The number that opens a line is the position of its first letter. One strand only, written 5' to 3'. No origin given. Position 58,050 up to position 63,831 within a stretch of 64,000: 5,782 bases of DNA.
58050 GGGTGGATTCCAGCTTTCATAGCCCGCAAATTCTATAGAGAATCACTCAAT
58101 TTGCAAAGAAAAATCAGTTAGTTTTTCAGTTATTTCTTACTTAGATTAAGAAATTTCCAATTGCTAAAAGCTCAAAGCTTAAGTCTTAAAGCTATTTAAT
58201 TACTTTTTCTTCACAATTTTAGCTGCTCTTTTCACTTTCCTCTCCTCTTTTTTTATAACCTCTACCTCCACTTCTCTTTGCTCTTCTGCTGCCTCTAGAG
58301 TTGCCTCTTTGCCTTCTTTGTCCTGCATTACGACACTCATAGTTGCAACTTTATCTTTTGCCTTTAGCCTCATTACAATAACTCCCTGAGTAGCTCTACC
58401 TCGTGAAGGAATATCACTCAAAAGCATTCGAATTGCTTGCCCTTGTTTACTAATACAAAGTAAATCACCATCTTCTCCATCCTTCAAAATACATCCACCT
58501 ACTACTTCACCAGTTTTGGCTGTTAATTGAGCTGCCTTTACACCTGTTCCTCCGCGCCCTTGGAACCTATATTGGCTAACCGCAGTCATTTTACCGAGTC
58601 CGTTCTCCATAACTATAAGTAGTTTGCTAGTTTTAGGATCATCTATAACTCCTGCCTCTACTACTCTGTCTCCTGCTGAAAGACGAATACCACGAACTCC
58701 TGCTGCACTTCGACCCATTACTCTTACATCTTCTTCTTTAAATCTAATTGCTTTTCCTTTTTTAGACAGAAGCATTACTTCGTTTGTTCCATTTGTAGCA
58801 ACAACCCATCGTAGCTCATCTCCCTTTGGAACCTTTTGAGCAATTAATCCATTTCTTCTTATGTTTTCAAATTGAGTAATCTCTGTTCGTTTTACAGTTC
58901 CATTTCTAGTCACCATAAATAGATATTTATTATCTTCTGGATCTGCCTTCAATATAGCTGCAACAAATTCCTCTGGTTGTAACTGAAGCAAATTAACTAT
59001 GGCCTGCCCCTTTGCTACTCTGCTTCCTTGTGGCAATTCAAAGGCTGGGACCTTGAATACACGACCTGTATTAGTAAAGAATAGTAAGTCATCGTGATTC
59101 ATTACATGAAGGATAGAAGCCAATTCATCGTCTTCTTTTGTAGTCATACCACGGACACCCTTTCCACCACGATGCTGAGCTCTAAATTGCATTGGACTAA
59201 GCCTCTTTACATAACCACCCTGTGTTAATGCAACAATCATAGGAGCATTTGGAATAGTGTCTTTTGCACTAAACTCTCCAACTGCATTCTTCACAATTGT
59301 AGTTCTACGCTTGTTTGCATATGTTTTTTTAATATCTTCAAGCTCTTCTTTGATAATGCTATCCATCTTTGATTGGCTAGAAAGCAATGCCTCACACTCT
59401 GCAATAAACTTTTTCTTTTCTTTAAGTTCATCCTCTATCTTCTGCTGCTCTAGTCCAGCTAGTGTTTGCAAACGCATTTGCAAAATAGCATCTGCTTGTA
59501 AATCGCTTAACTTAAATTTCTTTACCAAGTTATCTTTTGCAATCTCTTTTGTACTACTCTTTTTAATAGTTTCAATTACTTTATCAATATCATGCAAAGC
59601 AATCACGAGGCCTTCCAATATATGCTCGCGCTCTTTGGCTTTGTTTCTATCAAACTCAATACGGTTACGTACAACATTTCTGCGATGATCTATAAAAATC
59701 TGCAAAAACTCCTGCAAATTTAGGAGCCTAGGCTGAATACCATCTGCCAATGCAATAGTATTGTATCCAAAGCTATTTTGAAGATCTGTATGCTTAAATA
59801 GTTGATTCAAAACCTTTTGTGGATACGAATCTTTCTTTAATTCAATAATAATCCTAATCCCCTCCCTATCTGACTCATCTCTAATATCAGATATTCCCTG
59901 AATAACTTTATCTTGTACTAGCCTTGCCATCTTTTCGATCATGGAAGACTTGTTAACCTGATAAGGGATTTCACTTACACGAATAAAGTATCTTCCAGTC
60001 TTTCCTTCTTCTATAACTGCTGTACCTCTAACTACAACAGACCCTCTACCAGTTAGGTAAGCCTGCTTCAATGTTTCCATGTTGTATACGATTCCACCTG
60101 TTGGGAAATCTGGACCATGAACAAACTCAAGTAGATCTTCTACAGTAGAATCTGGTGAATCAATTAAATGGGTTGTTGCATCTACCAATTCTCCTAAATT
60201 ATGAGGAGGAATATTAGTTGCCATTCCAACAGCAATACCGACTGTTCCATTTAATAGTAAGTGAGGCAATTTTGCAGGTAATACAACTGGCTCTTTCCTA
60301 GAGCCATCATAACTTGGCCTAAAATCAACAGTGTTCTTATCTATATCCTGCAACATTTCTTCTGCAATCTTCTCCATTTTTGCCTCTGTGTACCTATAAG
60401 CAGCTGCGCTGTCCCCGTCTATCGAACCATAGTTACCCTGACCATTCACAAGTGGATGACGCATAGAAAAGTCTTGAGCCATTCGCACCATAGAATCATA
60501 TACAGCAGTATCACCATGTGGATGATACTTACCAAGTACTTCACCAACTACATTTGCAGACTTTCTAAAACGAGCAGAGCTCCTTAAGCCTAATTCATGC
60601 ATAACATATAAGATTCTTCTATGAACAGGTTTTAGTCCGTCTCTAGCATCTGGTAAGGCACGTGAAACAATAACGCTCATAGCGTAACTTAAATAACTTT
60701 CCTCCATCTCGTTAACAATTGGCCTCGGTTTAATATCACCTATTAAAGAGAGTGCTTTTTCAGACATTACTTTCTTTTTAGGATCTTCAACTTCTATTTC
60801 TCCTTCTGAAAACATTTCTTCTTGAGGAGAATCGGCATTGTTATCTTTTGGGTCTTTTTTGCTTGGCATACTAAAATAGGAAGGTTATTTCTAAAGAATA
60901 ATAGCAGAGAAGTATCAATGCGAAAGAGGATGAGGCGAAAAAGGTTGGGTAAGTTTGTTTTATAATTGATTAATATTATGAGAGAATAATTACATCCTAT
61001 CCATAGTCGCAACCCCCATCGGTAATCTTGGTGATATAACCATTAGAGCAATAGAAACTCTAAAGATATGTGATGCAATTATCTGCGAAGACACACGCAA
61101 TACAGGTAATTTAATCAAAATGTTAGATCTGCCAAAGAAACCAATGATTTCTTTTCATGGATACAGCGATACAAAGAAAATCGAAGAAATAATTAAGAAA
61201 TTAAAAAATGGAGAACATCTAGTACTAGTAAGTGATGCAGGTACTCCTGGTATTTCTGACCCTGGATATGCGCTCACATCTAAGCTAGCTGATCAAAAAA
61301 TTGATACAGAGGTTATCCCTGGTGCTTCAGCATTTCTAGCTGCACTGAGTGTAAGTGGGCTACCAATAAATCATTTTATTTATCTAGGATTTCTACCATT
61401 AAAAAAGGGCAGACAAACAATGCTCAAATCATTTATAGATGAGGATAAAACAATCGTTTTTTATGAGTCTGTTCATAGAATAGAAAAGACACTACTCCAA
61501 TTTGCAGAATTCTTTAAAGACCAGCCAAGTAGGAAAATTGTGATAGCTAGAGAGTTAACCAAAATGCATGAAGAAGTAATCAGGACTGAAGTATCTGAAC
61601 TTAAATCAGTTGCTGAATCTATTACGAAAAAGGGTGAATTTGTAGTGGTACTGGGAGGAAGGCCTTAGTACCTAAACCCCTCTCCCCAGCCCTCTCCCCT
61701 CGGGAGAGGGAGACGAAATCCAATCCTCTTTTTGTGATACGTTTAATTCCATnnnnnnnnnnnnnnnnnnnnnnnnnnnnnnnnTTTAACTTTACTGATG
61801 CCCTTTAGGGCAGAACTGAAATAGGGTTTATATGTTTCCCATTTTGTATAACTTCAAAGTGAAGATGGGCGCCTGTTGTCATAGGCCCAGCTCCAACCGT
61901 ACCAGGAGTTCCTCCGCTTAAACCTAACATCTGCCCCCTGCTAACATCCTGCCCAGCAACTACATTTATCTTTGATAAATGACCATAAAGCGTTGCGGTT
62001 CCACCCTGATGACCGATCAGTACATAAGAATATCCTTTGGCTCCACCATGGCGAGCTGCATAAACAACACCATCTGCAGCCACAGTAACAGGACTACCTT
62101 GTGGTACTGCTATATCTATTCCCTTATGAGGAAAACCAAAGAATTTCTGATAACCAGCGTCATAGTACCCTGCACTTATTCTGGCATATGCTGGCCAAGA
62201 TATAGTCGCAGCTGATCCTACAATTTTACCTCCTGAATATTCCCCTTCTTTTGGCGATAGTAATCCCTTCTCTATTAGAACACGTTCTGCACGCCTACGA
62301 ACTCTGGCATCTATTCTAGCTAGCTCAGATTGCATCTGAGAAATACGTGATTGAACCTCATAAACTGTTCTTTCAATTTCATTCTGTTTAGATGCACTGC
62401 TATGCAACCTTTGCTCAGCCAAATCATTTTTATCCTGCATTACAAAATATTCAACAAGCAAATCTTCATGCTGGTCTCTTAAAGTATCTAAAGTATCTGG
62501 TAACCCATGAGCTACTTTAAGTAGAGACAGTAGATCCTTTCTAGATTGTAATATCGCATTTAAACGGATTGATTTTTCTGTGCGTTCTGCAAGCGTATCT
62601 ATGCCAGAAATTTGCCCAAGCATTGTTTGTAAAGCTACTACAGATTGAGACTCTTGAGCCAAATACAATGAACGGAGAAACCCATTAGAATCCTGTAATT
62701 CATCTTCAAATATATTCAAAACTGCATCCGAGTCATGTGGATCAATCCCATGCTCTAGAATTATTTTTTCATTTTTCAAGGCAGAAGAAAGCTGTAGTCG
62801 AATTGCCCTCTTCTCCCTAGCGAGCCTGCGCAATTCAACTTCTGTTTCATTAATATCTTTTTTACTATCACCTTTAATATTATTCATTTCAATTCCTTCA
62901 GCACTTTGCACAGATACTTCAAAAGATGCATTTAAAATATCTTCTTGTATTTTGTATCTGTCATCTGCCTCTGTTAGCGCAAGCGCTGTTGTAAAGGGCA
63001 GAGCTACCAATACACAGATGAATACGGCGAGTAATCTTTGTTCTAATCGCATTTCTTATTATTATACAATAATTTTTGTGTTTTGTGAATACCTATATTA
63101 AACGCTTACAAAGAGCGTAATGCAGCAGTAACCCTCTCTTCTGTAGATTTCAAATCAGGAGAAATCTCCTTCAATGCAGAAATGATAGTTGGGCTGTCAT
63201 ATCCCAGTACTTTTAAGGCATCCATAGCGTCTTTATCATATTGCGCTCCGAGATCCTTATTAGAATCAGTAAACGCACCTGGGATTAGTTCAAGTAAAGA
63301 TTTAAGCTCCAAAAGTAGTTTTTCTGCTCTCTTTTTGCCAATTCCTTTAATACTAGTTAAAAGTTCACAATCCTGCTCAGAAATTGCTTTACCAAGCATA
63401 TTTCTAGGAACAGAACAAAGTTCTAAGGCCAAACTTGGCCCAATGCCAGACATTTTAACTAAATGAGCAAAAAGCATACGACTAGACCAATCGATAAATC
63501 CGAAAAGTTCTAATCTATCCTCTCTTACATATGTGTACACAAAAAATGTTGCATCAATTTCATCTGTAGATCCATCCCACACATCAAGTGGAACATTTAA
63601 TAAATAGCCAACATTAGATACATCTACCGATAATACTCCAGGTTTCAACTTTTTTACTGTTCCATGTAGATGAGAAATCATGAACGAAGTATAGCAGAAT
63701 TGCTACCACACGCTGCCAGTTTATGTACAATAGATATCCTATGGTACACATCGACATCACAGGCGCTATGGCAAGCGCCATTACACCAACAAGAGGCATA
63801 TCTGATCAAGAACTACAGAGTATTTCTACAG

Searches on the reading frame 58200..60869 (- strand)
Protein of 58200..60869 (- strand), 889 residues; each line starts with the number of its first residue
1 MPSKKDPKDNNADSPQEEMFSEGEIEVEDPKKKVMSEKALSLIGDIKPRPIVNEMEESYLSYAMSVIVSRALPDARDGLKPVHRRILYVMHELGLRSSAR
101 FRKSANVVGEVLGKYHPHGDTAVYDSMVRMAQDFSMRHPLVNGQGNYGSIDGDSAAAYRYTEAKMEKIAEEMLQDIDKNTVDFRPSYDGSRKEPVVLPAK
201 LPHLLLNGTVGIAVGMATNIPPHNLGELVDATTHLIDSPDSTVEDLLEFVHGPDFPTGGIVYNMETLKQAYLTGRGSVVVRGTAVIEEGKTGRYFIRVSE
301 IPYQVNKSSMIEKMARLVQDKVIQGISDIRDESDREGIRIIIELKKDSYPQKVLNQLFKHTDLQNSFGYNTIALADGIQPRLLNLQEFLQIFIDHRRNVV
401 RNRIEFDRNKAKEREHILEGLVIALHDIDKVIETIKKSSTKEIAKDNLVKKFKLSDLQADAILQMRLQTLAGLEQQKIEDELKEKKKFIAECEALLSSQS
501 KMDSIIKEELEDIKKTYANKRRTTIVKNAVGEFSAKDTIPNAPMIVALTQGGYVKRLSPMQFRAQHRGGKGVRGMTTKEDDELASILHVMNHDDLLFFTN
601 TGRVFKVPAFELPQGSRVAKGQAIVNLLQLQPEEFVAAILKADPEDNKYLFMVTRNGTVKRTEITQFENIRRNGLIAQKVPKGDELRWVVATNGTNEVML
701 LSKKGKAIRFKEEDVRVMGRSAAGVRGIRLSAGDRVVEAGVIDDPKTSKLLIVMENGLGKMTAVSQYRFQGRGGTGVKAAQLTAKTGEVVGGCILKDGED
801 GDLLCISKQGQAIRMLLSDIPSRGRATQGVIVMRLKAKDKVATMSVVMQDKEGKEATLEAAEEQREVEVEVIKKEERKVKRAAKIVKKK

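Call 72: search_protein_families(library=pfam, proteins=[window:58200-60869:-], max_evalue=0.00001)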
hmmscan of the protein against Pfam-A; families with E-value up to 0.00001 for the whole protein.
window:58200-60869:- (889 aa): 2 families
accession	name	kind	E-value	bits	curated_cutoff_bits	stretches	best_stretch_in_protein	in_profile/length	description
PF00521.26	DNA_topoisoIV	-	3.3e-162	540.7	31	1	70-511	1-432/432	DNA gyrase/topoisomerase IV, subunit A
PF03989.18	DNA_gyraseA_C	-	1.1e-71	236.4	27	6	697-742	2-47/48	DNA gyrase C-terminal domain, beta-propeller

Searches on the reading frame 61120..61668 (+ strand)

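Call 72: search_protein_families(library=pfam, proteins=[window:61120-61668:+], max_evalue=0.00001)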
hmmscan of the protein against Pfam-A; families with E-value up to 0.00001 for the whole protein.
window:61120-61668:+ (182 aa): 1 family
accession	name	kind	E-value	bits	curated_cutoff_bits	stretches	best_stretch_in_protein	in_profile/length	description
PF00590.25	TP_methylase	-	2.3e-22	80.4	27.8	1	19-161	66-211/212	Tetrapyrrole (Corrin/Porphyrin) Methylases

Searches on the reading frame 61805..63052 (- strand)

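Call 72: search_protein_families(library=pfam, proteins=[window:61805-63052:-], max_evalue=0.00001)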
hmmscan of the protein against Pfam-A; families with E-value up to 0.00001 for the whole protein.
window:61805-63052:- (415 aa): 1 family
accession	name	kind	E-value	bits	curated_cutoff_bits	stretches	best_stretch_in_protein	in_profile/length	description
PF01551.29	Peptidase_M23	-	4.6e-25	88.1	28.7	1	308-410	2-96/96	Peptidase family M23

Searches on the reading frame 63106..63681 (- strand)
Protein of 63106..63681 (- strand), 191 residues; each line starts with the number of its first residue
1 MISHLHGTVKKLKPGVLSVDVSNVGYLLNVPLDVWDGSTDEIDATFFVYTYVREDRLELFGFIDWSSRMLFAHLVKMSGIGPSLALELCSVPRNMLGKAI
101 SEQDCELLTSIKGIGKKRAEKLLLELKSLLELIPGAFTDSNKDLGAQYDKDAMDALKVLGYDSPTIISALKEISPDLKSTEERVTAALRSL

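Call 72: search_protein_families(library=pfam, proteins=[window:63106-63681:-], max_evalue=0.00001)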
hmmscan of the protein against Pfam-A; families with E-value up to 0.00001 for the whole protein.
window:63106-63681:- (191 aa): 2 families
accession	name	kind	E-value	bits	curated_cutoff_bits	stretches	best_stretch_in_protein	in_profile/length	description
PF01330.27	RuvA_N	-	9.4e-14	51.7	23.6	1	1-61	1-61/61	RuvA N terminal domain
PF14520.12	HHH_5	-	8.5e-12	45.8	27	1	71-127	1-56/57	Helix-hairpin-helix domain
